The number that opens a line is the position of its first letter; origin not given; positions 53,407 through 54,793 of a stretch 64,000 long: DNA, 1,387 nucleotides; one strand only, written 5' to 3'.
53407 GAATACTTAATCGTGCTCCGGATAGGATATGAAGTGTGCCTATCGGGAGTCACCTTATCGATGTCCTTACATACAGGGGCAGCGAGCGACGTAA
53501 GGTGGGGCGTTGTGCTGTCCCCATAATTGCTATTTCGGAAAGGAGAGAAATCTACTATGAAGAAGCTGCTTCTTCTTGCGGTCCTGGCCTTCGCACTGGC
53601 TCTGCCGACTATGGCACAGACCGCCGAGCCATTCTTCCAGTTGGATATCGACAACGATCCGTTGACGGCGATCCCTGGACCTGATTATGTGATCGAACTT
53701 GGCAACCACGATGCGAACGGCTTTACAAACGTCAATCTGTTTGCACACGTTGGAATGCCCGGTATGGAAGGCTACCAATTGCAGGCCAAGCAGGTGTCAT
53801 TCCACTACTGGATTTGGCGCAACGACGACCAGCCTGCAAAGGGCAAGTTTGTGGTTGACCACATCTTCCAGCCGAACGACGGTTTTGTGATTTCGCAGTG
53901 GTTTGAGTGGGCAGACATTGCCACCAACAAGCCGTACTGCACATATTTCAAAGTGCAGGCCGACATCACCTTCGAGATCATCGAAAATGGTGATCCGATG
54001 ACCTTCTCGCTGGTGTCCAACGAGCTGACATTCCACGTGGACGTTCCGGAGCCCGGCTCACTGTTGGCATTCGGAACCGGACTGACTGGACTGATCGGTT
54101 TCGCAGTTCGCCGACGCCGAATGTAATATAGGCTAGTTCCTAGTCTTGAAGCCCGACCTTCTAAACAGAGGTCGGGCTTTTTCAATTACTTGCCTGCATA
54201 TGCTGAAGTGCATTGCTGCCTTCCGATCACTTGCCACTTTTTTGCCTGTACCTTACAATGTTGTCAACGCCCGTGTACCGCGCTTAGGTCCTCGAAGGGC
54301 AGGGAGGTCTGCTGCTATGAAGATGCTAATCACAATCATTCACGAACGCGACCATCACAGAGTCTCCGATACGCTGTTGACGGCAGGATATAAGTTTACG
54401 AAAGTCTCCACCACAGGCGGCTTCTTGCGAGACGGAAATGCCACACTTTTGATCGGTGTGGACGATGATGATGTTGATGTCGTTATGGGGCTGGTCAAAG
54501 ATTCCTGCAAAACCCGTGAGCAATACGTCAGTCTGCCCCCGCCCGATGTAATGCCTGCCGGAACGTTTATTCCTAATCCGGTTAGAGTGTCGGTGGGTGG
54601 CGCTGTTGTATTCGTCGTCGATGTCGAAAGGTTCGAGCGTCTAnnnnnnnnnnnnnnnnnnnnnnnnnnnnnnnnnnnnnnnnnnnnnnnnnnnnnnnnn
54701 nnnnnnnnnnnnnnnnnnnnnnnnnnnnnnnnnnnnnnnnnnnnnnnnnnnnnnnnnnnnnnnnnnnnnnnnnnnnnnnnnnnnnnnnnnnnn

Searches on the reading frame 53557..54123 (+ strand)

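Call 43: search_protein_families(library=pfam, proteins=[window:53557-54123:+], max_evalue=0.001)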
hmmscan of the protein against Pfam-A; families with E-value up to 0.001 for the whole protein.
window:53557-54123:+ (189 aa): 1 family
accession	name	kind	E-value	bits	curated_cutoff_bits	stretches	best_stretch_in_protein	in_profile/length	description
PF07589.16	PEP-CTERM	-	2e-06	28.1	20.7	1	162-187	1-24/24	PEP-CTERM motif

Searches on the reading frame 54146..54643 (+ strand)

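Call 43: search_protein_families(library=pfam, proteins=[window:54146-54643:+], max_evalue=0.001)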
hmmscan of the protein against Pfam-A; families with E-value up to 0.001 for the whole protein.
window:54146-54643:+ (166 aa): 1 family
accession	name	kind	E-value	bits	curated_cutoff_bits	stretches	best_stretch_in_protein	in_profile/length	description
PF06153.16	CdAMP_rec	-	5.7e-37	126.7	27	1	58-165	1-108/109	Cyclic-di-AMP receptor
